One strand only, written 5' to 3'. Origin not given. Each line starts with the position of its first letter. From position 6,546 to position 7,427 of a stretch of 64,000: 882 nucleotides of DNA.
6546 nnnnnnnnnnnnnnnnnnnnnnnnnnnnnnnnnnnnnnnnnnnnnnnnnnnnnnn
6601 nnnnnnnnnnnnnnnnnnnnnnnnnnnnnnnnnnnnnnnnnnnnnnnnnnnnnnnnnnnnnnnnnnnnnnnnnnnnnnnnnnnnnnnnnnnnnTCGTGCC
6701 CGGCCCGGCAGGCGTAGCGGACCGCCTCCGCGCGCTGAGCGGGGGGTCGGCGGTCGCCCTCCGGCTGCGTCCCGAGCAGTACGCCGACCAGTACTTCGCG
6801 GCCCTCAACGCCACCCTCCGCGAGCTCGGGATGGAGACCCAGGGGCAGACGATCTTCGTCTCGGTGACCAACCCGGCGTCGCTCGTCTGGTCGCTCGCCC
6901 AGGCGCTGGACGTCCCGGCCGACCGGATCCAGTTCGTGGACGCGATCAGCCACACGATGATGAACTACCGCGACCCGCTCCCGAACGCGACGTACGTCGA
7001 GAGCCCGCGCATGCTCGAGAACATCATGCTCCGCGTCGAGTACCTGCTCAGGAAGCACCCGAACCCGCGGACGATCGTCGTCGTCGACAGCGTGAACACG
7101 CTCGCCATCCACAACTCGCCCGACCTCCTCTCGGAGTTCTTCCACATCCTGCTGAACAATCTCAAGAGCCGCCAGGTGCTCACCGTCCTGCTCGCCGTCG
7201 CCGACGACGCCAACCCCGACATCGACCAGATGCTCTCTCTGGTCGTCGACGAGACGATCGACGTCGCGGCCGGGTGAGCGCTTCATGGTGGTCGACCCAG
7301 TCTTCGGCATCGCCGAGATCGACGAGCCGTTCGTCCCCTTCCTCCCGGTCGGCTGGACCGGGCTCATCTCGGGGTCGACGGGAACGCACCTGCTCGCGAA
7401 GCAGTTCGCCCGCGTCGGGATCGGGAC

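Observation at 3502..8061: Four-gene operon: a HerA/FtsK-like ATPase followed by three tandem KaiC/RecA-like paralogs, one intact and two with degenerate P-loops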

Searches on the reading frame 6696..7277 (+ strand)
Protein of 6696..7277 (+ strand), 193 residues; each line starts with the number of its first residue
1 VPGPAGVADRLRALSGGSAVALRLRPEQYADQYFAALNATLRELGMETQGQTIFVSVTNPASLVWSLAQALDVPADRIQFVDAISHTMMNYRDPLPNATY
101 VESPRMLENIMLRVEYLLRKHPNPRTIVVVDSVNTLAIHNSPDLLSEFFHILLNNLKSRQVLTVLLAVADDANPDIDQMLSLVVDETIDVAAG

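Call 7: search_protein_families(library=pfam, proteins=[window:6696-7277:+], max_evalue=0.1)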
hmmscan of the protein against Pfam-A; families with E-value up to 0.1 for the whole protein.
window:6696-7277:+ (193 aa): 5 families
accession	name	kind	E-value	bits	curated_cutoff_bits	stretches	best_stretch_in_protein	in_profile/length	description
PF06745.19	ATPase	-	0.00017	21.5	26.6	1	51-174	50-170/231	KaiC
PF24336.1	DUF7504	-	0.00022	22.2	27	1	42-189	21-178/179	Family of unknown function (DUF7504)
PF10483.15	Elong_Iki1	-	0.0088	16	22.5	1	85-156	51-121/292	Elongator subunit Iki1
PF23365.1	DUF7090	-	0.01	16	27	1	61-170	54-161/192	Family of unknown function (DUF7090)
PF14838.11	INTS5_C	-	0.032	13.4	27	1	109-189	179-259/703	Integrator complex subunit 5 C-terminus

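Call 8: search_protein_families(library=ncbifam, proteins=[window:6696-7277:+], max_evalue=0.1)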
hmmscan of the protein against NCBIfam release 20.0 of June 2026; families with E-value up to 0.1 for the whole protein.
window:6696-7277:+ (193 aa): 0 families

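Call 9: search_protein_families(library=padloc, proteins=[window:6696-7277:+], max_evalue=0.1)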
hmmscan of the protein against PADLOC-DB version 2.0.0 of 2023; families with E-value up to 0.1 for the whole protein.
window:6696-7277:+ (193 aa): 0 families

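Call 20: find_homologous_proteins(query=window:6696-7277:+)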
Query window:6696-7277:+ (193 aa): 537 proteins with E <= 0.001 among 1442 candidates; the best 120 are listed.
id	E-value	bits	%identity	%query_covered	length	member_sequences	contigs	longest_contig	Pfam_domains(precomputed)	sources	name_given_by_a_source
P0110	6.5e-119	412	100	100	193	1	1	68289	-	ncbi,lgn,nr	ncbi:MAG TPA: hypothetical protein VFF67_10490 [Thermoplasmata archaeon]|nr:hypothetical protein [Th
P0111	2.0e-116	404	97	100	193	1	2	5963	-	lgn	-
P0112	2.2e-105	368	90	97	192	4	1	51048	-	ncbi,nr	ncbi:MAG: hypothetical protein L3K15_03290 [Thermoplasmata archaeon]|nr:hypothetical protein [Thermo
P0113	2.6e-93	329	80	98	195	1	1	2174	-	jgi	jgi:hypothetical protein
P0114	3.7e-93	328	79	100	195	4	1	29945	-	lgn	-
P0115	4.3e-90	318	76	100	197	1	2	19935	-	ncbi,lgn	ncbi:MAG: hypothetical protein ACREDK_08020 [Thermoplasmata archaeon]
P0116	4.2e-89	315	76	100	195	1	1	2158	-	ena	-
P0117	9.5e-89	314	76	100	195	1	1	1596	-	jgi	jgi:hypothetical protein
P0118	1.3e-88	314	76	98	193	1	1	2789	-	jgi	jgi:hypothetical protein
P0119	1.4e-88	313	76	98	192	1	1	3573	-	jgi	jgi:hypothetical protein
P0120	1.6e-88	313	77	97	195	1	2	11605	-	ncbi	-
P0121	4.1e-88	312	74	98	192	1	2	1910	-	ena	-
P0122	4.4e-88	312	76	97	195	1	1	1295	-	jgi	jgi:KaiC/GvpD/RAD55 family RecA-like ATPase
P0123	4.6e-88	312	77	97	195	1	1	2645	-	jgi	jgi:hypothetical protein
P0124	4.7e-88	312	73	100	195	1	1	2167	PF06745.20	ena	-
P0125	4.7e-88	312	75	97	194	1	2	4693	PF06745.20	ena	-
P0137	4.3e-87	309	77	97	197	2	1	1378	PF06745.20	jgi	jgi:hypothetical protein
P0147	1.8e-86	307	74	98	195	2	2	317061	PF06745.20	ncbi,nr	ncbi:MAG: hypothetical protein L3K18_02110 [Thermoplasmata archaeon]|nr:hypothetical protein [Thermo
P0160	2.2e-85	303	72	100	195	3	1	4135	PF06745.20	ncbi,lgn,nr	ncbi:MAG: hypothetical protein L3K08_06850 [Thermoplasmata archaeon]|nr:hypothetical protein [Thermo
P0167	7.5e-85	301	73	99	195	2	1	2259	PF06745.20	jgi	-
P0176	3.1e-84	299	73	98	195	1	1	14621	PF06745.20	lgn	-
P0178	4.2e-84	299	74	97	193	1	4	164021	PF06745.20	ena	-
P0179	4.3e-84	299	74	97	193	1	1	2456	PF06745.20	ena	-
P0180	4.5e-84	299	74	97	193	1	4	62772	PF06745.20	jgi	jgi:KaiC/GvpD/RAD55 family RecA-like ATPase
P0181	4.6e-84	299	74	97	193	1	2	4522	PF06745.20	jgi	jgi:KaiC/GvpD/RAD55 family RecA-like ATPase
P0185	1.0e-83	298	74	97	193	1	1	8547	PF06745.20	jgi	jgi:KaiC/GvpD/RAD55 family RecA-like ATPase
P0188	2.1e-83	297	73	100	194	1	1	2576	PF06745.20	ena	-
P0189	2.3e-83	297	72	97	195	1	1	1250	PF06745.20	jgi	jgi:KaiC/GvpD/RAD55 family RecA-like ATPase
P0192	2.9e-83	296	72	99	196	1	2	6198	PF06745.20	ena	-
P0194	3.3e-83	296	72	100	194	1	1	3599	PF06745.20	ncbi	-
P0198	6.7e-83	295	72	97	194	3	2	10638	PF06745.20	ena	-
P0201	1.1e-82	294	71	97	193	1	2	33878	PF06745.20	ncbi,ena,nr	ncbi:MAG TPA: hypothetical protein VMI55_04265 [Thermoplasmata archaeon]|nr:hypothetical protein [Th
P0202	1.1e-82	294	71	97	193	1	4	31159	PF06745.20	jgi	jgi:hypothetical protein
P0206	1.7e-82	294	70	100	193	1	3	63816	PF06745.20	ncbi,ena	-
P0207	1.7e-82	294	69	100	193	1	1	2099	PF06745.20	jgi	jgi:KaiC/GvpD/RAD55 family RecA-like ATPase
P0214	3.1e-82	293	70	97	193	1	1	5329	PF06745.20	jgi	-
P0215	3.7e-82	293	72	97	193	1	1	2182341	PF06745.20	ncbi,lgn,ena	-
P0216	6.4e-82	292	69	98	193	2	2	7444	PF06745.20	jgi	-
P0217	6.4e-82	292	70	100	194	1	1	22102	PF06745.20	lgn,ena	-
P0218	6.5e-82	292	70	97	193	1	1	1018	PF06745.20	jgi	jgi:KaiC/GvpD/RAD55 family RecA-like ATPase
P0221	8.0e-82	291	70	97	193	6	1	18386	PF06745.20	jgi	jgi:KaiC/GvpD/RAD55 family RecA-like ATPase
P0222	8.1e-82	291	73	97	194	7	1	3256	PF06745.20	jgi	jgi:KaiC/GvpD/RAD55 family RecA-like ATPase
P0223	8.3e-82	291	70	98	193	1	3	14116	PF06745.20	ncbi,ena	-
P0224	9.6e-82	291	73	99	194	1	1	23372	PF06745.20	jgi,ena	-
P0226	1.1e-81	291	72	99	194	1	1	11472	PF06745.20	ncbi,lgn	ncbi:MAG: hypothetical protein WAK40_04775 [Thermoplasmata archaeon]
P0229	1.7e-81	290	73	98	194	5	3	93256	PF06745.20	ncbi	ncbi:MAG: ATPase domain-containing protein [Thermoplasmata archaeon]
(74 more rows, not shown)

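Call 30: search_protein_representatives(protein=window:6696-7277:+)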
Query: 193 residues. Proteins with E-value up to 0.001 (for the whole library): 614; up to 1e-10: 81; up to 1e-30: 4. The best 150 are listed.
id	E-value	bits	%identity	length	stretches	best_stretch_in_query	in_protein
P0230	3.2e-77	274.8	70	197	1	5-191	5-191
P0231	1.7e-36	142.2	69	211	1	74-175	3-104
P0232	1.7e-35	139.0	38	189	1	7-190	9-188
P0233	5.2e-35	137.4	40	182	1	16-192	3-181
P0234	3.3e-29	118.4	37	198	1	6-190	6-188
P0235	6.6e-29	117.5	36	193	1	15-190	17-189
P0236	4.5e-27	111.5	38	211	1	30-190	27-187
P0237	6.2e-27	111.1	36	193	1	7-191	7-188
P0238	3.9e-26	108.5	37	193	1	8-187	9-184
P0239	1.6e-25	106.5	51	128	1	4-115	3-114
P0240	8.4e-25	104.1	34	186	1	31-188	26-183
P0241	1.8e-24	103.0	30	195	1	29-190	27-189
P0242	1.2e-23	100.4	32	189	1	7-190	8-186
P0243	3.6e-23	98.8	44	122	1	76-192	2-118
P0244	7.6e-23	97.7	32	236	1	32-191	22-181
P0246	1.7e-22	96.6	34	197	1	31-190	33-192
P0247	4.2e-21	92.0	35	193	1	7-181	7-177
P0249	1.1e-20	90.7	31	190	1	31-190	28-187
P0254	8.4e-18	81.3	28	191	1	13-190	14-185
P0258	7.7e-17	78.2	29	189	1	7-191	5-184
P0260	8.6e-16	74.8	34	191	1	33-188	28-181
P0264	3.0e-15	73.0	28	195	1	31-189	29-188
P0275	7.0e-13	65.3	24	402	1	16-188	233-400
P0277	8.1e-13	65.1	25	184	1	29-190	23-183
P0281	1.8e-12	64.0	27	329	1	8-183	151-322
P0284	3.1e-12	63.2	28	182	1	9-188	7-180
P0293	2.2e-11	60.4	27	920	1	17-188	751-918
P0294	2.4e-11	60.3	27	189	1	31-190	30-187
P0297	3.1e-11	59.9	28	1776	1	51-186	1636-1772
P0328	6.0e-10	55.7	27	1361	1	7-189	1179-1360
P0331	7.0e-10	55.5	23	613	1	10-174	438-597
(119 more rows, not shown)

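Call 31: search_protein_families(library=pfam, proteins=[P0232, P0233, P0234, P0241, P0275, P0281, P0293, P0297, P0328, P0331], max_evalue=0.001)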
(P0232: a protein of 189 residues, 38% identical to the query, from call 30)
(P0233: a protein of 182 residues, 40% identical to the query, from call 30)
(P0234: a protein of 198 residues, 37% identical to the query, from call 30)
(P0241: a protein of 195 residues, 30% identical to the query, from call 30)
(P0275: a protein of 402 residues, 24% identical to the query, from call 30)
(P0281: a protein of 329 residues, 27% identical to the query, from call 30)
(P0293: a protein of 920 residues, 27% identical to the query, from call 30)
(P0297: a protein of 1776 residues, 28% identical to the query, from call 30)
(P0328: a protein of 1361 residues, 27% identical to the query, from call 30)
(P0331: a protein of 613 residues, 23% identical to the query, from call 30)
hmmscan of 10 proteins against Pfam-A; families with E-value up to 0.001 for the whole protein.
P0232 (189 aa): 2 families
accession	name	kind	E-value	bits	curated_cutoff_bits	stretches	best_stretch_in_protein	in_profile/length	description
PF06745.19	ATPase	-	3.3e-07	30.3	26.6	1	47-167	48-164/231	KaiC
PF23365.1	DUF7090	-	2.6e-05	24.5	27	1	93-187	88-181/192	Family of unknown function (DUF7090)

P0233 (182 aa): 3 families
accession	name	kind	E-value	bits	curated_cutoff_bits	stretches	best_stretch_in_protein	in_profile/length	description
PF06745.19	ATPase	-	1.5e-05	24.9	26.6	1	34-170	46-177/231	KaiC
PF23365.1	DUF7090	-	0.00011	22.4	27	1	39-166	45-170/192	Family of unknown function (DUF7090)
PF05763.18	DUF835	-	0.0008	19.6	33.1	0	91-155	57-119/136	Protein of unknown function (DUF835)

P0234 (198 aa): 2 families
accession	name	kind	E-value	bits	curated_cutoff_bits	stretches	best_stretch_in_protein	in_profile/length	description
PF06745.19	ATPase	-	9.7e-06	25.5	26.6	1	42-189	45-188/231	KaiC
PF10483.15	Elong_Iki1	-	0.00095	19.2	22.5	0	69-152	39-119/292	Elongator subunit Iki1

P0241 (195 aa): 2 families
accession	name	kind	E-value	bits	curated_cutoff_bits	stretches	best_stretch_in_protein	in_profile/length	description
PF06745.19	ATPase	-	1e-05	25.5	26.6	1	43-158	44-154/231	KaiC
PF10483.15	Elong_Iki1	-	0.00011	22.2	22.5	1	59-161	26-129/292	Elongator subunit Iki1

P0275 (402 aa): 1 family
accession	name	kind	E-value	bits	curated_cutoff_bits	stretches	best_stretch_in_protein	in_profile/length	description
PF06745.19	ATPase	-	0.00076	19.3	26.6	0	259-384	45-167/231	KaiC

P0281 (329 aa): 3 families
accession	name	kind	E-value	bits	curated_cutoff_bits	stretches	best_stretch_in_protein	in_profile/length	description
PF05763.18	DUF835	-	1.1e-23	83.9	33.1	1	7-101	42-135/136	Protein of unknown function (DUF835)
PF24336.1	DUF7504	-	3.9e-12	47.4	27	1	192-328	33-178/179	Family of unknown function (DUF7504)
PF06745.19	ATPase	-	0.00021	21.2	26.6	1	189-311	49-167/231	KaiC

P0293 (920 aa): 12 families
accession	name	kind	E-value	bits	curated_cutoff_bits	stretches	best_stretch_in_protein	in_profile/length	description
PF13424.12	TPR_12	-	9e-30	103.1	30.1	3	185-249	10-76/77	Tetratricopeptide repeat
PF14938.12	SNAP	-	1.8e-27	97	25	3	136-291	33-188/282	Soluble NSF attachment protein, SNAP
PF07719.23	TPR_2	-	3e-12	46.1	27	0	9-38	1-30/34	Tetratricopeptide repeat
PF13176.12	TPR_7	-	3.1e-09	36.6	27.9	0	185-210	6-31/36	Tetratricopeptide repeat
PF13181.12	TPR_8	-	1.1e-08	35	25.7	0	259-291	2-34/34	Tetratricopeptide repeat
PF24336.1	DUF7504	-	1.4e-07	32.6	27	1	804-914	55-173/179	Family of unknown function (DUF7504)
PF00515.34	TPR_1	-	2.2e-07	30.8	27.8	0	218-244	1-27/34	Tetratricopeptide repeat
PF10633.15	NPCBM_assoc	-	5.8e-07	30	24.4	1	626-687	3-67/78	NPCBM-associated, NEW3 domain of alpha-galactosidase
PF23365.1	DUF7090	-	4.9e-05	23.6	27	1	803-880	66-142/192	Family of unknown function (DUF7090)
PF13428.12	TPR_14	-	7e-05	23.6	23.5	0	222-254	5-38/44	Tetratricopeptide repeat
PF13174.12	TPR_6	-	9.9e-05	23.2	26.3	0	368-389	3-24/33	Tetratricopeptide repeat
PF06745.19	ATPase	-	0.00047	20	26.6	0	779-895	48-160/231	KaiC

P0297 (1776 aa): 12 families
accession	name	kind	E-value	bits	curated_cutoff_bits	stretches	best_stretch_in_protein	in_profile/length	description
PF14938.12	SNAP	-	8.9e-27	94.7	25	3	74-225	31-182/282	Soluble NSF attachment protein, SNAP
PF13424.12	TPR_12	-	3e-16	59.8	30.1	2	178-247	3-74/77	Tetratricopeptide repeat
PF05753.20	TRAP_beta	-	7.7e-08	32.4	22.4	0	1393-1436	77-121/178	Translocon-associated protein beta (TRAPB)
PF10633.15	NPCBM_assoc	-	2.2e-07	31.4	24.4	0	930-990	2-62/78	NPCBM-associated, NEW3 domain of alpha-galactosidase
PF07719.23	TPR_2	-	6e-07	29.5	27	0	139-165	2-28/34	Tetratricopeptide repeat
PF13584.12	BatD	-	1.3e-06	29.3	24.1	0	1347-1444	4-92/92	BatD DUF11 like domain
PF24336.1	DUF7504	-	8.3e-06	26.8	27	1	1638-1776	33-179/179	Family of unknown function (DUF7504)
PF00927.28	Transglut_C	-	3.4e-05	24.4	26.6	0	922-994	4-82/106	Transglutaminase family, C-terminal ig like domain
PF00207.28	A2M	-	3.5e-05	24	21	0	912-948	49-85/92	Alpha-2-macroglobulin family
PF06745.19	ATPase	-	6.1e-05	22.9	26.6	1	1631-1776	42-187/231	KaiC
PF07705.17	CARDB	-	0.00028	21.5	22.7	0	922-996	8-79/101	CARDB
PF16640.11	Big_3_5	-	0.00086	20.3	35.5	0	923-1021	2-86/88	Bacterial Ig-like domain (group 3)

P0328 (1361 aa): 14 families
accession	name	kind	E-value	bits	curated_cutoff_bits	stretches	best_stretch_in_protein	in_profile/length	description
PF13424.12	TPR_12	-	1.1e-30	106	30.1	3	134-203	4-75/77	Tetratricopeptide repeat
PF14938.12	SNAP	-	1.1e-26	94.4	25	3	171-327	33-189/282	Soluble NSF attachment protein, SNAP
PF07719.23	TPR_2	-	1.7e-16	59.3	27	0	256-281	4-29/34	Tetratricopeptide repeat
PF00515.34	TPR_1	-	3.9e-11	42.7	27.8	0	256-280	4-28/34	Tetratricopeptide repeat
PF10633.15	NPCBM_assoc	-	1.3e-10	41.7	24.4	0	927-982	6-62/78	NPCBM-associated, NEW3 domain of alpha-galactosidase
PF13181.12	TPR_8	-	2.7e-10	40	25.7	0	214-241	2-29/34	Tetratricopeptide repeat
PF24336.1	DUF7504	-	2.4e-09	38.3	27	1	1256-1361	67-179/179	Family of unknown function (DUF7504)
PF05753.20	TRAP_beta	-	1.7e-08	34.5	22.4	0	1066-1160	35-133/178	Translocon-associated protein beta (TRAPB)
PF13176.12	TPR_7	-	3.4e-08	33.4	27.9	0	257-286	3-32/36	Tetratricopeptide repeat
PF13428.12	TPR_14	-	0.00012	22.9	23.5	0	135-156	3-24/44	Tetratricopeptide repeat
PF13174.12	TPR_6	-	0.00016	22.5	26.3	0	417-442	3-28/33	Tetratricopeptide repeat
PF13432.12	TPR_16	-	0.00024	21.9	32.7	0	319-368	3-59/65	Tetratricopeptide repeat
PF07705.17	CARDB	-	0.00033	21.3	22.7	0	922-987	15-78/101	CARDB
PF06745.19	ATPase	-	0.00037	20.4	26.6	1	1215-1346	46-170/231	KaiC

P0331 (613 aa): 2 families
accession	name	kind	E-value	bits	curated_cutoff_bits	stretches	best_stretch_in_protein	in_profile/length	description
PF24336.1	DUF7504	-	0.00028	21.8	27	1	493-611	50-177/179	Family of unknown function (DUF7504)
PF06745.19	ATPase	-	0.00061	19.7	26.6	1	470-599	45-171/231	KaiC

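Call 32: find_encoding_contigs(protein=P0232, flank=8000, max_places=3)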
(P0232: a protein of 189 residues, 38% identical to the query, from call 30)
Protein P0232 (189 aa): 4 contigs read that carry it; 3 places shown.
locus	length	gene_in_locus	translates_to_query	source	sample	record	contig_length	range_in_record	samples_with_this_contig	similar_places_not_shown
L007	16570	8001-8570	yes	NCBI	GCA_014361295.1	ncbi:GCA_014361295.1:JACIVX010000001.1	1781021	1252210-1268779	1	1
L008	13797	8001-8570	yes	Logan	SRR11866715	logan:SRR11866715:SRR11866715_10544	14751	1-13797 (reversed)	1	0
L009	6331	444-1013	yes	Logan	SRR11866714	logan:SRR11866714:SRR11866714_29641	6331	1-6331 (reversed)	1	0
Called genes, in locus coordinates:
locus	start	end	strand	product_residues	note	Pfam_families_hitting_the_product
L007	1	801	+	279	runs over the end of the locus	PF04055:Radical_SAM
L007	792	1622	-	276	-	-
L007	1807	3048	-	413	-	PF01896:DNA_primase_S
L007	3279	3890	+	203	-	-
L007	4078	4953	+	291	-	PF01435:Peptidase_M48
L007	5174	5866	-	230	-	PF02811:PHP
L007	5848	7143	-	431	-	PF00215:OMPdecase, PF00977:His_biosynth, PF03737:RraA-like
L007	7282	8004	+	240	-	PF05625:PAXNEB (weak), PF13481:AAA_25 (faint), PF06745:ATPase, PF23442:DUF7125 (faint)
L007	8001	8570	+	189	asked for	PF06745:ATPase (weak)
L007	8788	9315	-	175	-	-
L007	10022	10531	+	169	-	PF07790:Pilin_N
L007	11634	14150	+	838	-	PF01966:HD (weak), PF18211:Csm1_B, PF22335:Cas10-Cmr2_palm2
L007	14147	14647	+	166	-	PF03750:Csm2_III-A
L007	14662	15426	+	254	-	PF03787:RAMPs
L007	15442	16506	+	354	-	PF17953:Csm4_C (weak)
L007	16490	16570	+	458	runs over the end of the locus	PF03787:RAMPs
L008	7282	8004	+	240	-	PF05625:PAXNEB (weak), PF13481:AAA_25 (faint), PF06745:ATPase, PF23442:DUF7125 (faint)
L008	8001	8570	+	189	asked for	PF06745:ATPase (weak)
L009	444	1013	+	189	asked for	PF06745:ATPase (weak)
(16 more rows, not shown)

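Call 36: find_related_loci(query=A2, collection=genome_contigs, flank=7000)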
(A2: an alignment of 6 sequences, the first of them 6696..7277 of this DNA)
Query A2 (193 aa) in genome_contigs; peptide patterns used: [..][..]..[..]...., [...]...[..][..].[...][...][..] (x = any residue, [..] = any of these).
294 stretches matched a pattern; 278 encode a relative of the query (tblastn E <= 1e-3); the best 80 are kept; 80 distinct loci.
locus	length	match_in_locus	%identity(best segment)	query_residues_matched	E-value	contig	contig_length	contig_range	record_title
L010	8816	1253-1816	90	6-193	8e-113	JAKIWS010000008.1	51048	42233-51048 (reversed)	MAG: Thermoplasmata archaeon isolate SubAcS15-120 SubAcS15-120_8, whole genome shotgun sequence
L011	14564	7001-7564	90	6-193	1e-112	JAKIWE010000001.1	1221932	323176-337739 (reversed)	MAG: Thermoplasmata archaeon isolate AcS5-107 NODE_1_length_1221932_cov_20.113987, whole genome shotgun sequence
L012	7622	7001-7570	77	1-190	1e-96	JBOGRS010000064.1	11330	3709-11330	MAG: Thermoplasmata archaeon isolate SE1505_metabat2.bin.34 NODE_1123_length_11330_cov_1.891993, whole genome shotgun se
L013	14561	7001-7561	76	7-193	2e-93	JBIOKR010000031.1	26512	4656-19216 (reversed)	MAG: Candidatus Lutacidiplasmatales archaeon isolate GcC5-34 k141_126613_length_26512_cov_43.0000, whole genome shotgun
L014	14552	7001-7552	77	7-190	3e-93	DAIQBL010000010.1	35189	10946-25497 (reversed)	MAG TPA_asm: Thermoplasmatota archaeon isolate CTOTU28672 NODE_504_length_35189_cov_7.373570, whole genome shotgun seque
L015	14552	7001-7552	77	7-190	3e-93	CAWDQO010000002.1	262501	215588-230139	MAG: uncultured Thermoplasmata archaeon isolate MFD03399.bin.2.1 genome assembly, contig: contig_30230, whole genome sho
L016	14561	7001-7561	74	7-193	1e-92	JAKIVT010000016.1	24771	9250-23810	MAG: Thermoplasmata archaeon isolate AcS13-54 AcS13-54_16, whole genome shotgun sequence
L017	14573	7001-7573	75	3-193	1e-92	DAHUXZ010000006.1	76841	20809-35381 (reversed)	MAG TPA_asm: Thermoplasmata archaeon isolate clean1967 NODE_6_length_76841_cov_5.918556, whole genome shotgun sequence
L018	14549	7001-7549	76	7-189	4e-92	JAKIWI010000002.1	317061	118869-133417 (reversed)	MAG: Thermoplasmata archaeon isolate AcS5-58 NODE_22_length_317061_cov_27.383056, whole genome shotgun sequence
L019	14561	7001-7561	74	7-193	9e-92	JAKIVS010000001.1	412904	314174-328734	MAG: Thermoplasmata archaeon isolate AcS1-3 NODE_9_length_412904_cov_12.312649, whole genome shotgun sequence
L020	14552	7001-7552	73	7-190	3e-91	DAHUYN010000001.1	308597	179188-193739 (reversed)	MAG TPA_asm: Thermoplasmata archaeon isolate clean271 NODE_1_length_308597_cov_8.942133, whole genome shotgun sequence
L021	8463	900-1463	72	4-191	1e-90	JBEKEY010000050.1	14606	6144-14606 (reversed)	MAG: Thermoplasmata archaeon isolate SPRUCE 217 SPRUCE_217_50, whole genome shotgun sequence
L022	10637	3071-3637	72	2-190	8e-91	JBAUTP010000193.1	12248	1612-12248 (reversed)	MAG: Thermoplasmata archaeon isolate MFD09264_ilm_asm_bin34 k127_216202, whole genome shotgun sequence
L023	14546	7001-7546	73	7-188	5e-90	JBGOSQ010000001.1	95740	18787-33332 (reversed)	MAG: Thermoplasmata archaeon isolate OBJ_0618_7090110_183 k141_499776_length_95740_cov_16.9116, whole genome shotgun seq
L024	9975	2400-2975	71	2-193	6e-90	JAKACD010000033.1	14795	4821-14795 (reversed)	MAG: Thermoplasmata archaeon isolate WH2.bin83 NODE_7227_length_14795_cov_5.604513, whole genome shotgun sequence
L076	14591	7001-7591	67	2-190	4e-85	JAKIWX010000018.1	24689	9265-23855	MAG: Thermoplasmata archaeon isolate SubAcS15-67 SubAcS15-67_18, whole genome shotgun sequence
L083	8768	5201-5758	69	5-190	9e-79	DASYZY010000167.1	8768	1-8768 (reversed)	MAG TPA_asm: Thermoplasmata archaeon isolate SMAG_U6374 k141_493388, whole genome shotgun sequence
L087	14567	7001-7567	58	3-191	4e-71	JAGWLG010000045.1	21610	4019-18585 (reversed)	MAG: Thermoplasmata archaeon isolate REEB18 contig-150_3007, whole genome shotgun sequence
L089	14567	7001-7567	58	3-191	6e-70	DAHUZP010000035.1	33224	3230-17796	MAG TPA_asm: Thermoplasmata archaeon isolate clean282 k141_39057, whole genome shotgun sequence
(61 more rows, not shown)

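Call 39: search_solved_structures(query=A1, max_evalue=1)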
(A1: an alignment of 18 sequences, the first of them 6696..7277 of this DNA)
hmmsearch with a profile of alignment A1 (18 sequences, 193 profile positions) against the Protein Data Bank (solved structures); distinct sequences matched with E-value up to 1: 1.
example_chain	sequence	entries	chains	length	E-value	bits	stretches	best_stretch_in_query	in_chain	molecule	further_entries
9n00_A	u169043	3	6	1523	0.29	13.8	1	111-149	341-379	AAA family ATPase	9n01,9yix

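Call 44: find_encoding_contigs(protein=P0233, flank=7000, max_places=2)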
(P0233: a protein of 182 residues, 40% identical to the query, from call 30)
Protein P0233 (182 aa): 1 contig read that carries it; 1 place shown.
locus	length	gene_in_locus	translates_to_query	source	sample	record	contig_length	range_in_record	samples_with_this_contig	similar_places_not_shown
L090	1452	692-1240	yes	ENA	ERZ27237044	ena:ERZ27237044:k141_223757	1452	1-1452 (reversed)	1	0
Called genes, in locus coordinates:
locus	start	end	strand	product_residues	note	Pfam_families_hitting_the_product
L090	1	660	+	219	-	?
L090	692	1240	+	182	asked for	PF06745:ATPase (weak)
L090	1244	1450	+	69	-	?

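Call 45: find_encoding_contigs(protein=P0234, flank=7000, max_places=2)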
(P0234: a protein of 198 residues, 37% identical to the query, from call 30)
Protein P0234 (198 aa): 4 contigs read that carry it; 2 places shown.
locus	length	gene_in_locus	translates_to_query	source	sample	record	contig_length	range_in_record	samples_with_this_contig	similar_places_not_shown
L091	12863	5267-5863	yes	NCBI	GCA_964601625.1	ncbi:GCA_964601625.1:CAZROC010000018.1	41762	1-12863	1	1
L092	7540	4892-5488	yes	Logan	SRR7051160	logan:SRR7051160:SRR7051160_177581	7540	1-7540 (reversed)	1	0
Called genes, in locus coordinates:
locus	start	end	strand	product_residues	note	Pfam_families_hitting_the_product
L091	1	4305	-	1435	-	?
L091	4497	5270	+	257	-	PF13481:AAA_25 (faint), PF06745:ATPase, PF23442:DUF7125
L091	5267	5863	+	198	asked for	PF06745:ATPase (weak)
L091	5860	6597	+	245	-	PF06745:ATPase, PF23442:DUF7125 (faint), PF24336:DUF7504 (faint)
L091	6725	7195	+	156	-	PF07790:Pilin_N (weak)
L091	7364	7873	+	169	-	PF07790:Pilin_N (weak)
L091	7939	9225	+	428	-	PF07969:Amidohydro_3 (weak), PF01979:Amidohydro_1, PF07969:Amidohydro_3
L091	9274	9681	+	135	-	PF21485:IF5A-like_N, PF01287:eIF-5a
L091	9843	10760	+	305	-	PF00491:Arginase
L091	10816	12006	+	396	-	PF01040:UbiA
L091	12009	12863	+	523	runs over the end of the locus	PF00221:Lyase_aromatic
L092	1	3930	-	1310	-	?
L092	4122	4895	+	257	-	PF13481:AAA_25 (faint), PF06745:ATPase, PF23442:DUF7125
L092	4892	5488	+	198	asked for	PF06745:ATPase (weak)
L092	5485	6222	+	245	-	PF06745:ATPase, PF23442:DUF7125 (faint), PF24336:DUF7504 (faint)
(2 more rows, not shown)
